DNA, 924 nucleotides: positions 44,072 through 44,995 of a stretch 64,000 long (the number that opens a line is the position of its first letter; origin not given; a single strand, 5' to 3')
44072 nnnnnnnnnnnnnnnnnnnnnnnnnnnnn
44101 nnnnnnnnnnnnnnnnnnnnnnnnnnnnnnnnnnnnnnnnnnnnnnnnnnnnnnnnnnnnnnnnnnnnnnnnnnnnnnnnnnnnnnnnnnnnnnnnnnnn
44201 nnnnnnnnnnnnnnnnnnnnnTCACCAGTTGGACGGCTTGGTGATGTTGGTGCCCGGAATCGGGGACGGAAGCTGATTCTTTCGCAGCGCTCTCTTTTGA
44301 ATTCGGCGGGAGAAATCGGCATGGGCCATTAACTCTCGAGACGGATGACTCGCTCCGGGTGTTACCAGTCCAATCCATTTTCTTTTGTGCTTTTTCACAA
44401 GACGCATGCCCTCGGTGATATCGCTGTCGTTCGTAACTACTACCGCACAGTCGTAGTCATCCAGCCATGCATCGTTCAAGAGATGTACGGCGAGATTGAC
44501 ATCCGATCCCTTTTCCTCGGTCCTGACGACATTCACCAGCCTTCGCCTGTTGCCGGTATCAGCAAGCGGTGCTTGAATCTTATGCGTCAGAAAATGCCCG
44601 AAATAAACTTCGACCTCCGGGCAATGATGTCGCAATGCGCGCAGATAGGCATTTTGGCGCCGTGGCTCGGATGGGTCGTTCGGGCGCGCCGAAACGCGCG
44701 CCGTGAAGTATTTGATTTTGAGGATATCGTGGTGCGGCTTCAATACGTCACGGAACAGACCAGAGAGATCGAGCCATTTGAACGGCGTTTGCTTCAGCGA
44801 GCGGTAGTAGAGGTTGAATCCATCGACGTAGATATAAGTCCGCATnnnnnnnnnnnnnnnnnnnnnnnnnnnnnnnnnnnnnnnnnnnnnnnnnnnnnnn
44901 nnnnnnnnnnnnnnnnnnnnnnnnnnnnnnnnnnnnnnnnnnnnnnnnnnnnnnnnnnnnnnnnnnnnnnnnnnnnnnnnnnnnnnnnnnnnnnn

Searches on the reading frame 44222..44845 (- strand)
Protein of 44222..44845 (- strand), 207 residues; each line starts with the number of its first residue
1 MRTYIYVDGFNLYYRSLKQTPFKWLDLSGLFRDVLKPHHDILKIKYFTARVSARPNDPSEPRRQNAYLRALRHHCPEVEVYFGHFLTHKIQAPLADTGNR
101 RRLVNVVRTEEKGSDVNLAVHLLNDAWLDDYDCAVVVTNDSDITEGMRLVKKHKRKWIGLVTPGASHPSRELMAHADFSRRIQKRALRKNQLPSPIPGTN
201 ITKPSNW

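Call 15: search_protein_families(library=pfam, proteins=[window:44222-44845:-], max_evalue=0.01)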
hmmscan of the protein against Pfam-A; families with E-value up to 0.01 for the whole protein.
window:44222-44845:- (207 aa): 1 family
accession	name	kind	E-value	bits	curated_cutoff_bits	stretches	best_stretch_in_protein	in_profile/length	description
PF01936.24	NYN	-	1.3e-08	36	24.2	1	2-177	1-139/145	NYN domain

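Call 18: find_encoding_contigs(protein=window:44222-44845:-, flank=6000, max_places=10)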
Protein window:44222-44845:- (207 aa): no gene with exactly this product is on record in the collection.

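Call 26: find_homologous_proteins(query=window:44222-44845:-, max_evalue=1e-10)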
Query window:44222-44845:- (207 aa): 7917 proteins with E <= 1e-10 among 8000 candidates; the best 120 are listed.
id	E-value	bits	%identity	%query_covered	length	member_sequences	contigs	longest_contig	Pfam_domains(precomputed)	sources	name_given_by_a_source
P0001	1.8e-129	448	93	100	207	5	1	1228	PF01936.25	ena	-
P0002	6.0e-129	446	93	100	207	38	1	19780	PF01936.25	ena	-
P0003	1.4e-128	445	93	100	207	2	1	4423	PF01936.25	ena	-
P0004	2.0e-125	435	91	100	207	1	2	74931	PF01936.25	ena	-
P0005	2.5e-124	431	88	100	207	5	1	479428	PF01936.25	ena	-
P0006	3.6e-113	395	82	100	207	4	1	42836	PF01936.25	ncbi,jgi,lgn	-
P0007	3.6e-110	385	79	100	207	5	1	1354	PF01936.25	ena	-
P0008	1.1e-109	383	80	100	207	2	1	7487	PF01936.25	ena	-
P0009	3.0e-109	382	80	100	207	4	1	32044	PF01936.25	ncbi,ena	-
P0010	8.8e-108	377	77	100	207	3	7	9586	PF01936.25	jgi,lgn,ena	-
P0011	4.6e-107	375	76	100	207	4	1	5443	PF01936.25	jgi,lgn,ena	-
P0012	8.6e-107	374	76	100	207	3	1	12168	PF01936.25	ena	-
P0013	1.9e-102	360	75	100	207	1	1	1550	PF01936.25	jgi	jgi:uncharacterized LabA/DUF88 family protein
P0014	2.1e-102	359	73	100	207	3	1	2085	PF01936.25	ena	-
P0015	1.1e-101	357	73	100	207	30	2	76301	PF01936.25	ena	-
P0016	1.3e-100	354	71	100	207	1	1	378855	PF01936.25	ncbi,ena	-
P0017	1.1e-99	351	71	100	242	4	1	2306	PF01936.25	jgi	-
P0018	6.2e-99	348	73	100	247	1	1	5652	PF01936.25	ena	-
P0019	1.4e-98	347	70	100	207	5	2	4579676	PF01936.25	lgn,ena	-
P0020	1.7e-98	347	70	100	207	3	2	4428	PF01936.25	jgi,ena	-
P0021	1.9e-98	347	72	100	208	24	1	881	PF01936.25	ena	-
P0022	6.2e-98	345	71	100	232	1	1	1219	PF01936.25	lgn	-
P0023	2.5e-97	343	70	100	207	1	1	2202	PF01936.25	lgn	-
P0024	8.1e-97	341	70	100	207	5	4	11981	PF01936.25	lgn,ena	-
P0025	6.2e-96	338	71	100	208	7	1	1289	PF01936.25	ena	-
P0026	8.1e-96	338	68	100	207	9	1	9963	PF01936.25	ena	-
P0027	1.1e-95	337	69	100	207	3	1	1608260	PF01936.25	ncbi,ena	-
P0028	1.5e-95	337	71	100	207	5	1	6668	PF01936.25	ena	-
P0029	1.7e-95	337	71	100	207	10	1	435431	PF01936.25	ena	-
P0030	1.8e-95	337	67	100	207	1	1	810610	PF01936.25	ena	-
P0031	2.2e-95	337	70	100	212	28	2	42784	PF01936.25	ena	-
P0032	5.7e-95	335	71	100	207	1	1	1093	PF01936.25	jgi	jgi:hypothetical protein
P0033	7.5e-95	335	70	100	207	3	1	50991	PF01936.25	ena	-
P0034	1.0e-94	334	69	100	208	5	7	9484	PF01936.25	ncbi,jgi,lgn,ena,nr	ncbi:MAG: NYN domain-containing protein [Gammaproteobacteria bacterium]|nr:NYN domain-containing pro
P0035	1.1e-94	334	69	100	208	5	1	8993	PF01936.25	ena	-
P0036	1.6e-94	334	70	100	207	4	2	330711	PF01936.25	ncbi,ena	-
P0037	2.8e-94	333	68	100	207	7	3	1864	PF01936.25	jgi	jgi:uncharacterized LabA/DUF88 family protein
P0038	3.6e-94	333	70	100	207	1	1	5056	PF01936.25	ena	-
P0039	4.0e-94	332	69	100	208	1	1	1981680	PF01936.25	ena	-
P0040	4.2e-94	332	70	100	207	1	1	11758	PF01936.25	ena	-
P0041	1.2e-93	331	70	100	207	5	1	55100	PF01936.25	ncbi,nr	ncbi:MAG: NYN domain-containing protein [Thiotrichales bacterium]|nr:NYN domain-containing protein [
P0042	1.4e-93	331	69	100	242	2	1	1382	PF01936.25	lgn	-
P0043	1.9e-93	330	70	100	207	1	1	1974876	PF01936.25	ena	-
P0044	1.9e-93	330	70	100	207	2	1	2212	PF01936.25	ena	-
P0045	2.0e-93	330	66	100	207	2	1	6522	PF01936.25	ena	-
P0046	2.1e-93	330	68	100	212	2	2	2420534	PF01936.25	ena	-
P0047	2.4e-93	330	69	100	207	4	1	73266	PF01936.25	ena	-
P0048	2.6e-93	330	69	100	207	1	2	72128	PF01936.25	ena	-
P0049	3.9e-93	329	68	100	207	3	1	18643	PF01936.25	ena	-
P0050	4.8e-93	329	69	100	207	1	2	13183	PF01936.25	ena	-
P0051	6.1e-93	329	69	100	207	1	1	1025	PF01936.25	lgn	-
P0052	7.0e-93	328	68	100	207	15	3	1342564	PF01936.25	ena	-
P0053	1.0e-92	328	69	100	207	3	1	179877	PF01936.25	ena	-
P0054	1.3e-92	327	69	100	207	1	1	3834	PF01936.25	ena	-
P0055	1.4e-92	327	69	100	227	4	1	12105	PF01936.25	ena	-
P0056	1.4e-92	327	70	100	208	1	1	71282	PF01936.25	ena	-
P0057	1.5e-92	327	69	100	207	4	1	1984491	PF01936.25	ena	-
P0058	1.9e-92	327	68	100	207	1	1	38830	PF01936.25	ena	-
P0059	2.1e-92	327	67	100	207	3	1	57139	PF01936.25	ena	-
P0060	3.0e-92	326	69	100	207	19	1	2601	PF01936.25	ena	-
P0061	3.2e-92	326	69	100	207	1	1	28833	PF01936.25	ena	-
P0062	3.2e-92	326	71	97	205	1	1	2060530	PF01936.25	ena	-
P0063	3.5e-92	326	69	100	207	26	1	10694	PF01936.25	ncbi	-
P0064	3.7e-92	326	70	100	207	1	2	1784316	PF01936.25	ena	-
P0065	4.9e-92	326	68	100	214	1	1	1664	PF01936.25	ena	-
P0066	6.2e-92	325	69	100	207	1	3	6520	PF01936.25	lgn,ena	-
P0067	6.7e-92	325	68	100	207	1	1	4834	PF01936.25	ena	-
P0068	6.8e-92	325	66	100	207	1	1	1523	PF01936.25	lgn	-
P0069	6.9e-92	325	68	100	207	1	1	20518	PF01936.25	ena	-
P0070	7.2e-92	325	68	100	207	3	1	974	PF01936.25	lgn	-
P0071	8.2e-92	325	69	100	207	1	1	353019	PF01936.25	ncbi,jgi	jgi:hypothetical protein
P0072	1.4e-91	324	70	100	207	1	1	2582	PF01936.25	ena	-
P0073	1.5e-91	324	70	100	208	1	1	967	PF01936.25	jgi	jgi:uncharacterized LabA/DUF88 family protein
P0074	1.6e-91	324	69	100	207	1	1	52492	PF01936.25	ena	-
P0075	1.7e-91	324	69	100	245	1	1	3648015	PF01936.25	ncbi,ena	-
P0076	1.8e-91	324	68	100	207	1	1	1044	PF01936.25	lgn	-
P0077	1.8e-91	324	69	100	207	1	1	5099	PF01936.25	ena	-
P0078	1.9e-91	324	68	100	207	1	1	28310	PF01936.25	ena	-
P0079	2.0e-91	324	68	100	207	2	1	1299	PF01936.25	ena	-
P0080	2.1e-91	323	68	100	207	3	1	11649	PF01936.25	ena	-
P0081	2.3e-91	323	68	100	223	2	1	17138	PF01936.25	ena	-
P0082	2.5e-91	323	68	100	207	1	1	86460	PF01936.25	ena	-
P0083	2.8e-91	323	67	100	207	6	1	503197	PF01936.25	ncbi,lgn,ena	-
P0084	4.1e-91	323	67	100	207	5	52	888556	PF01936.25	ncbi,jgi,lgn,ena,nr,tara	ncbi:MAG TPA: NYN domain-containing protein [Rhodospirillaceae bacterium]|nr:NYN domain-containing p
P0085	4.5e-91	322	68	100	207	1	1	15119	PF01936.25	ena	-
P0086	4.7e-91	322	68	100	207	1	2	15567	PF01936.25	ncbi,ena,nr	ncbi:MAG: NYN domain-containing protein [Defluviicoccus sp.]|nr:NYN domain-containing protein [Deflu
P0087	5.2e-91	322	68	100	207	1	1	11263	PF01936.25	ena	-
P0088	5.8e-91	322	68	100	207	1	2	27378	PF01936.25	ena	-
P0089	6.4e-91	322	69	98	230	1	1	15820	PF01936.25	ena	-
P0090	7.3e-91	322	68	100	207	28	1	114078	PF01936.25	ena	-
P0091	7.5e-91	322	67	100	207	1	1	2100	PF01936.25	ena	-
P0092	9.4e-91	321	70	100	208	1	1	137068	PF01936.25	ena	-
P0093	9.9e-91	321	68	100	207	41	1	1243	PF01936.25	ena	-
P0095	1.0e-90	321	67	100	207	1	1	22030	PF01936.25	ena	-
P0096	1.1e-90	321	67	100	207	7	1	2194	PF01936.25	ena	-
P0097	1.1e-90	321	68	100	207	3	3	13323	PF01936.25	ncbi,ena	-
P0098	1.2e-90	321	68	100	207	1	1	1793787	PF01936.25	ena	-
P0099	1.2e-90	321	66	100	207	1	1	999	PF01936.25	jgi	jgi:uncharacterized LabA/DUF88 family protein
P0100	1.3e-90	321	68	100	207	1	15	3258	PF01936.25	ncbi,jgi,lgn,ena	jgi:uncharacterized LabA/DUF88 family protein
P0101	1.5e-90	321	68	100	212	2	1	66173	PF01936.25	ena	-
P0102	1.6e-90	321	68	100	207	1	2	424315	PF01936.25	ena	-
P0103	1.8e-90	320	68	100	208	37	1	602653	PF01936.25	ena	-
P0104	1.9e-90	320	68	100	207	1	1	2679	PF01936.25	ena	-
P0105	2.1e-90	320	67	100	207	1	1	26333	PF01936.25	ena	-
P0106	2.1e-90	320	68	100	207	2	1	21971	PF01936.25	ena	-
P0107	2.1e-90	320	68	100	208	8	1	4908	PF01936.25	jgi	-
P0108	2.1e-90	320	68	100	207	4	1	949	PF01936.25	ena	-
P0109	2.2e-90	320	68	100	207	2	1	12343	PF01936.25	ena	-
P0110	2.2e-90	320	68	100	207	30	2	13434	PF01936.25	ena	-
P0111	2.3e-90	320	67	100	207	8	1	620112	PF01936.25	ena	-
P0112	2.4e-90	320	67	100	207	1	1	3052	PF01936.25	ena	-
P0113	2.7e-90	320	69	100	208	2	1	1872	PF01936.25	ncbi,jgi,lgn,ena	-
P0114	2.8e-90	320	67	100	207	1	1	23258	PF01936.25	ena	-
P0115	2.9e-90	320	67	100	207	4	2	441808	PF01936.25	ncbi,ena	-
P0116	3.0e-90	320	65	100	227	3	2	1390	PF01936.25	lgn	-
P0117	3.6e-90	319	67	100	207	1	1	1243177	PF01936.25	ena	-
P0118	3.7e-90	319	68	100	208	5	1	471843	PF01936.25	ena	-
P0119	3.8e-90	319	67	100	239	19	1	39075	PF01936.25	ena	-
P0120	4.3e-90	319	67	100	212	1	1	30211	PF01936.25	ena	-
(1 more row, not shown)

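Call 27: search_dna_similar(query=window:44222-44845:-, collection=plasmids, mode=protein, max_rows=40)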
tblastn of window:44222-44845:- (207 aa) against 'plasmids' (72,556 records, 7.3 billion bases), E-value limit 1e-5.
Records with a match: 450; places in all: 465; records where one place covers at least 80% of the query: 436.
Best place of each record, by identity: <60% 450.
By first word of the organism name: Klebsiella 207; Xanthomonas 57; Escherichia 48; Rhizobium 20; Mycobacterium 18; Pseudomonas 14; Enterobacter 11; Leptospira 7; Pantoea 6; Thiothrix 5; and 37 more.
By predicted mobility (MOB-suite, as given by PLSDB): mobilizable 208; non-mobilizable 124; conjugative 118.
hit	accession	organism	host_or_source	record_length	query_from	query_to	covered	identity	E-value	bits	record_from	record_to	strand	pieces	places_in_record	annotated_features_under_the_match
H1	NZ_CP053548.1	Paenarthrobacter sp. YJN-5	cell culture,soil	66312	5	207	98%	47.3%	4e-53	189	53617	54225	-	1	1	NYN domain-containing protein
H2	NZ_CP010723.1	Phaeobacter piscinae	cell culture,fish larvae aquaculture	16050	1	207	100%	43.8%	5e-46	169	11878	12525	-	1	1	NYN domain-containing protein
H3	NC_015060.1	Granulicella tundricola MP5ACTX9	-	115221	2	207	100%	43.6%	2e-43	161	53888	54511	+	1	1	NYN domain-containing protein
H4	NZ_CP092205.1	Leptospira weilii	Homo sapiens,blood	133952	2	207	100%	43.3%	2e-47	173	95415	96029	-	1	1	NYN domain-containing protein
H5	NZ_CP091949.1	Leptospira noguchii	Bos taurus,Cell culture,urine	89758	2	207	100%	42.4%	2e-48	176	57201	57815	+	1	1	NYN domain-containing protein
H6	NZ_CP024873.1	Leptospira mayottensis 200901116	Homo sapiens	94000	2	207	100%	41.4%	6e-48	174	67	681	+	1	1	NYN domain-containing protein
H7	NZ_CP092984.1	Leptospira interrogans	Homo sapiens,blood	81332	2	207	100%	41.4%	9e-48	174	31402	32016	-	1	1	NYN domain-containing protein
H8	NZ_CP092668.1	Leptospira interrogans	Homo sapiens,blood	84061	2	207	100%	41.4%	4e-47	172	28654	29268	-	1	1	NYN domain-containing protein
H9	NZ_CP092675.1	Leptospira interrogans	Homo sapiens,blood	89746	2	207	100%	41.4%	4e-47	172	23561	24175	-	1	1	NYN domain-containing protein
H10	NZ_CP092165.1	Leptospira interrogans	Homo sapiens,blood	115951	2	207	100%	41.4%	4e-47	172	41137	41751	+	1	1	NYN domain-containing protein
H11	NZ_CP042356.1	Serratia rubidaea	hyacinth,plant,hyacinth bulb, scale ...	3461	2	207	100%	39.5%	5e-40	151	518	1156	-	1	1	NYN domain-containing protein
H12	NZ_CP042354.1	Serratia rubidaea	hyacinth,plant,hyacinth bulb, scale ...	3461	2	207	100%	39.5%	5e-40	151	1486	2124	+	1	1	NYN domain-containing protein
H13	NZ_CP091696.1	Escherichia coli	river water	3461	2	207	100%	39.5%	5e-40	151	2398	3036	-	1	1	NYN domain-containing protein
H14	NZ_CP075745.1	Escherichia coli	Sus scrofa,feacal sample,Pig feces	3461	2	207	100%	39.5%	5e-40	151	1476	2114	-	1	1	NYN domain-containing protein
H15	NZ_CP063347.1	Escherichia coli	Homo sapiens,rectal swab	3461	2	207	100%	39.5%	5e-40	151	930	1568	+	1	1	NYN domain-containing protein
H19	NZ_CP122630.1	Escherichia coli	Sus scrofa,feces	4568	1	207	100%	36.1%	6e-35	137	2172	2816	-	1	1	NYN domain-containing protein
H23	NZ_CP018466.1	Xanthomonas euvesicatoria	Capsicum frutescens,pathogen ...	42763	3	207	99%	36.1%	3e-21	98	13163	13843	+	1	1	NYN domain-containing protein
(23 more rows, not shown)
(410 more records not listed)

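Call 28: search_dna_similar(query=window:44222-44845:-, collection=phages, mode=protein, max_rows=15)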
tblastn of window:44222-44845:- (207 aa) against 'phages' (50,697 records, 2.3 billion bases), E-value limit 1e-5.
Records with a match: 3; places in all: 3; records where one place covers at least 80% of the query: 3.
Best place of each record, by identity: <60% 3.
By first word of the organism name: Bacteriophage 2; Mycobacterium 1.
By host as written in the record: - 2; Mycobacterium abscessus GD43A 1.
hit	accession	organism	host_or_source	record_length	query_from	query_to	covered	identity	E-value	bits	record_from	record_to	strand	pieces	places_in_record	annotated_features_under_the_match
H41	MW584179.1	Mycobacterium phage prophiGD43A-1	Mycobacterium abscessus GD43A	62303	1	207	100%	45.5%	1e-43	160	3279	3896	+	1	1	6: hypothetical protein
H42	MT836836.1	Bacteriophage sp.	human fecal samples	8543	1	207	100%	29.0%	8e-14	75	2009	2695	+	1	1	record has no annotation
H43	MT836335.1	Bacteriophage sp.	human fecal samples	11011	2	207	100%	28.5%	5e-17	84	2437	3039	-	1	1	record has no annotation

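Call 29: find_encoding_contigs(protein=P0084, flank=2500, max_places=10)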
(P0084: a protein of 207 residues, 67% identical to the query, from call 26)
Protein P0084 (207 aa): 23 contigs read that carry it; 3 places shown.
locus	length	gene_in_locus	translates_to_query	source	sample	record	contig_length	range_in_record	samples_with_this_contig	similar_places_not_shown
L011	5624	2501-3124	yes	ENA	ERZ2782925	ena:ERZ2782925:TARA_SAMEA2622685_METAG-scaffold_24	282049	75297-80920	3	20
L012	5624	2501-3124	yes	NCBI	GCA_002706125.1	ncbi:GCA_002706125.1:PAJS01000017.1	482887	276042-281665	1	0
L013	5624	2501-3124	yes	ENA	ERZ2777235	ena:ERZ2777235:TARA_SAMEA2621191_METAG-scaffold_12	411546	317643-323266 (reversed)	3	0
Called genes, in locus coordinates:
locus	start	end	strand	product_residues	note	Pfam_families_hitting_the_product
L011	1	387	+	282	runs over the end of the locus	PF13365:Trypsin_2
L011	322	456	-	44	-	-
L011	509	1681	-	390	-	PF00155:Aminotran_1_2, PF01053:Cys_Met_Meta_PP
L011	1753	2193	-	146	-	PF00293:NUDIX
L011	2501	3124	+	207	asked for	PF01936:NYN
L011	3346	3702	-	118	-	PF09538:FYDLN_acid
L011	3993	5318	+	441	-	PF00275:EPSP_synthase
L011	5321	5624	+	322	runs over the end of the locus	PF00478:IMPDH (faint), PF03060:NMO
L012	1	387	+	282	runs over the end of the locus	-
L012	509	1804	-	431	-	PF00155:Aminotran_1_2, PF01053:Cys_Met_Meta_PP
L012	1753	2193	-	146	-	PF00293:NUDIX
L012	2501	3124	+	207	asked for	PF01936:NYN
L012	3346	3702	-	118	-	PF09538:FYDLN_acid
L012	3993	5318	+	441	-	PF00275:EPSP_synthase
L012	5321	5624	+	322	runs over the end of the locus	PF00478:IMPDH (faint), PF03060:NMO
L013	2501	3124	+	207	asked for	PF01936:NYN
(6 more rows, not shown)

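Call 30: find_encoding_contigs(protein=P0034, flank=2500, max_places=6)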
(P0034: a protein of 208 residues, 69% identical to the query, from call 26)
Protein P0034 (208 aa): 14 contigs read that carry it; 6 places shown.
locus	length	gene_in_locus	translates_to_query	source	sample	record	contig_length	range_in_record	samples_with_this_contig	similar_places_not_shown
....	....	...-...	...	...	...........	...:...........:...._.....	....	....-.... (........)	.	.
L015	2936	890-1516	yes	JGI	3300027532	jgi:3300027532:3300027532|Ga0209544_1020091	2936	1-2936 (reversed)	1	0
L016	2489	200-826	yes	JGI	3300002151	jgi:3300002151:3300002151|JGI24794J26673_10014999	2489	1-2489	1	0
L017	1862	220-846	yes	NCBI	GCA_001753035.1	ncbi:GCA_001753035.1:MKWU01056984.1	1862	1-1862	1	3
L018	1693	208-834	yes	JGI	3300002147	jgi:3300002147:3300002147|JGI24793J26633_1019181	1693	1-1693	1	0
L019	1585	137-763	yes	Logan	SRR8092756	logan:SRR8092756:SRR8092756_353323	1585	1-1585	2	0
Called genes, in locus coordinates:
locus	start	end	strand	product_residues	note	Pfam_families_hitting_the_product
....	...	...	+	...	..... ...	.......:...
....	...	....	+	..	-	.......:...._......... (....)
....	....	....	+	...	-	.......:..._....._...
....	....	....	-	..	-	-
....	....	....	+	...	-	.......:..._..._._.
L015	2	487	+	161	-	?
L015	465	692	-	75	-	-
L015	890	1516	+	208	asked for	PF01936:NYN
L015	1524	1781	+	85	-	PF09957:VapB_antitoxin (weak)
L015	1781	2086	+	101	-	PF07704:PSK_trans_fac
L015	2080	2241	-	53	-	-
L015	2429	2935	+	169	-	?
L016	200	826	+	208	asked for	PF01936:NYN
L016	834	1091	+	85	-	PF09957:VapB_antitoxin (weak)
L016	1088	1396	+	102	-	PF07704:PSK_trans_fac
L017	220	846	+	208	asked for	PF01936:NYN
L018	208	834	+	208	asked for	PF01936:NYN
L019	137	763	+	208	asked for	PF01936:NYN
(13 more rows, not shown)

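Call 33: find_related_loci(query=A2, collection=viral_contigs, flank=1500)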
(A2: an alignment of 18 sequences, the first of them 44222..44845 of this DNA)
Query A2 (207 aa) in viral_contigs; peptide patterns used: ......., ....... (x = any residue, [..] = any of these).
72 stretches matched a pattern; 39 encode a relative of the query (tblastn E <= 1e-3); 39 distinct loci.
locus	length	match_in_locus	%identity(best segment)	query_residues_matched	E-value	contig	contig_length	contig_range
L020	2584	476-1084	60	2-207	5e-85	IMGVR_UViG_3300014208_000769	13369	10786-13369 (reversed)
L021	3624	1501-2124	62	1-207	1e-82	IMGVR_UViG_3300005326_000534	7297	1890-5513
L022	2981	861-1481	56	1-207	3e-77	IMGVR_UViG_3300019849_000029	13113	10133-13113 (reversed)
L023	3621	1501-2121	49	1-207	6e-59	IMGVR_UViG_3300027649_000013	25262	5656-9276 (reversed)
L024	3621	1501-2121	45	1-207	1e-53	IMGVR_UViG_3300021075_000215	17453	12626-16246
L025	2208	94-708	42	2-207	2e-53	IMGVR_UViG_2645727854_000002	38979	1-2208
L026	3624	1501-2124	46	1-207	1e-52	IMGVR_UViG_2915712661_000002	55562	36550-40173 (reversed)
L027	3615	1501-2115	42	2-207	6e-53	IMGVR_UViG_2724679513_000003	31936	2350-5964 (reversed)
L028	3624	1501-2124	45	1-207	1e-52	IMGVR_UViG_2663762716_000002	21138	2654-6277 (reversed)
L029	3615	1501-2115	41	2-207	1e-52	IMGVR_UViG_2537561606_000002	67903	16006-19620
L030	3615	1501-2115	41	2-207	8e-52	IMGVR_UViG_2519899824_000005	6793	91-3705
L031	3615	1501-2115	43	2-207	5e-52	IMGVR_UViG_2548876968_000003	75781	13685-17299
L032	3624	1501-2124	46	1-207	5e-52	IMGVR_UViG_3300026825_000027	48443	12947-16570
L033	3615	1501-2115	41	2-207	2e-51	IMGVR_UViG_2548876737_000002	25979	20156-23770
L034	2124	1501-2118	44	1-207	7e-51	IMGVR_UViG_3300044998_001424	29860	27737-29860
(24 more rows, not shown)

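Call 35: search_protein_families(library=padloc, proteins=[window:44222-44845:-], max_evalue=0.01)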
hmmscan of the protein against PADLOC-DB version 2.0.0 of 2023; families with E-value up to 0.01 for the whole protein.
window:44222-44845:- (207 aa): 1 family
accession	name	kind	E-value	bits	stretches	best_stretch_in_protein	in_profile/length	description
PDLC04163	HEC-09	-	9.4e-43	144.2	1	2-207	3-202/203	-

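Call 36: search_protein_families(library=ncbifam, proteins=[window:44222-44845:-], max_evalue=0.01)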
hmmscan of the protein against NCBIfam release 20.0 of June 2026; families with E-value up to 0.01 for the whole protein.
window:44222-44845:- (207 aa): 0 families

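Call 43: get_annotated_region(hit=H13, flank=1500)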
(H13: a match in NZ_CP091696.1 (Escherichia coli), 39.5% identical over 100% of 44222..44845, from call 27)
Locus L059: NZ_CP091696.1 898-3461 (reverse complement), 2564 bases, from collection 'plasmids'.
description: Escherichia coli strain KMi006 plasmid pKMi006_5, complete sequence
organism: Escherichia coli (NCBI taxid 562)
taxonomy: Bacteria; Pseudomonadota; Gammaproteobacteria; Enterobacterales; Enterobacteriaceae; Escherichia; Escherichia coli
host: -; source: river water; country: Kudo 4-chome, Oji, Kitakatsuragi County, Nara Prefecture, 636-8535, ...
typing (MOB-suite, as given by PLSDB): non-mobilizable; replicon rep_cluster_2324
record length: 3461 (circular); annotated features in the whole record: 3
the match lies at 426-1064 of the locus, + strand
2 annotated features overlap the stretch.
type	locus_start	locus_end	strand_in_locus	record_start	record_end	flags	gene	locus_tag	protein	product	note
CDS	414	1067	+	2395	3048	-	-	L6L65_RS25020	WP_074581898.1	NYN domain-containing protein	-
CDS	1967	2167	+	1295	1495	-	-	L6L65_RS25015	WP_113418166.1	antitoxin VbhA family protein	-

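Call 44: get_annotated_region(hit=H19, flank=2000)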
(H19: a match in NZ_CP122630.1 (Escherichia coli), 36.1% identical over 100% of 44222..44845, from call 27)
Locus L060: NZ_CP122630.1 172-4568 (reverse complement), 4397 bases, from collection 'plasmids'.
description: Escherichia coli strain ETEC4088 plasmid unnamed1, complete sequence
organism: Escherichia coli (NCBI taxid 562)
taxonomy: Bacteria; Pseudomonadota; Gammaproteobacteria; Enterobacterales; Enterobacteriaceae; Escherichia; Escherichia coli
host: -; source: Sus scrofa,feces; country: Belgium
typing (MOB-suite, as given by PLSDB): mobilizable; replicon rep_cluster_2335; relaxase MOBP,MOBP
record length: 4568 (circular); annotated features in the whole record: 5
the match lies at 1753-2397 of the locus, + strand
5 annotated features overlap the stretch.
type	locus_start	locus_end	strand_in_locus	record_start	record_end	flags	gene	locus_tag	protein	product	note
CDS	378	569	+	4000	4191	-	-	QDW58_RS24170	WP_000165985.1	Rop family plasmid primer RNA-binding protein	-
CDS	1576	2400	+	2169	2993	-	-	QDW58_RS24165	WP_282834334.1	NYN domain-containing protein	-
CDS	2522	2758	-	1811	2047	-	-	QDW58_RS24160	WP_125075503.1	hypothetical protein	-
CDS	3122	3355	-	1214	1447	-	-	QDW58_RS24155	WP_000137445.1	MbeD family mobilization/exclusion protein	-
CDS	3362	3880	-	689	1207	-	-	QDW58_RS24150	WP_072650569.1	MbeB family mobilization protein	-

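Call 63: get_annotated_region(hit=H23, flank=1500)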
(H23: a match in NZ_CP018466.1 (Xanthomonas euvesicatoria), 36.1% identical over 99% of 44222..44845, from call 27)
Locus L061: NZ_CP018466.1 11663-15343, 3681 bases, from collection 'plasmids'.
description: Xanthomonas euvesicatoria strain LMG930 plasmid pLMG930.3, complete sequence
organism: Xanthomonas euvesicatoria (NCBI taxid 456327)
taxonomy: Bacteria; Pseudomonadota; Gammaproteobacteria; Lysobacterales; Lysobacteraceae; Xanthomonas; Xanthomonas euvesicatoria
host: -; source: Capsicum frutescens,pathogen culture,pepper field; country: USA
typing (MOB-suite, as given by PLSDB): conjugative; relaxase MOBP; mating-pair formation MPF_T
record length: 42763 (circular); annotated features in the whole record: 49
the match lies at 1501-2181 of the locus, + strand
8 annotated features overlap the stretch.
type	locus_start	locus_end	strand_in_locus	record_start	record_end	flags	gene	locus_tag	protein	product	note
CDS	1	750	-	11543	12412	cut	-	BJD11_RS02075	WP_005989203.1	hypothetical protein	-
CDS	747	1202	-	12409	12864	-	-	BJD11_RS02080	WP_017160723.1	hypothetical protein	-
CDS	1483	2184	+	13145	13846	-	-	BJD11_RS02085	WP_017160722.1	NYN domain-containing protein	-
CDS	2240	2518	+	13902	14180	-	-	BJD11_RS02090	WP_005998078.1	hypothetical protein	-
CDS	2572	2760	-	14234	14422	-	-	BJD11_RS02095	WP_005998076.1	hypothetical protein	-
CDS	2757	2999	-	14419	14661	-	-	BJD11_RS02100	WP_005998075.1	hypothetical protein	-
CDS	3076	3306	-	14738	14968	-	-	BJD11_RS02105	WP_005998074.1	hypothetical protein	-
CDS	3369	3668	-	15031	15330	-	-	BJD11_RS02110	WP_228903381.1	hypothetical protein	-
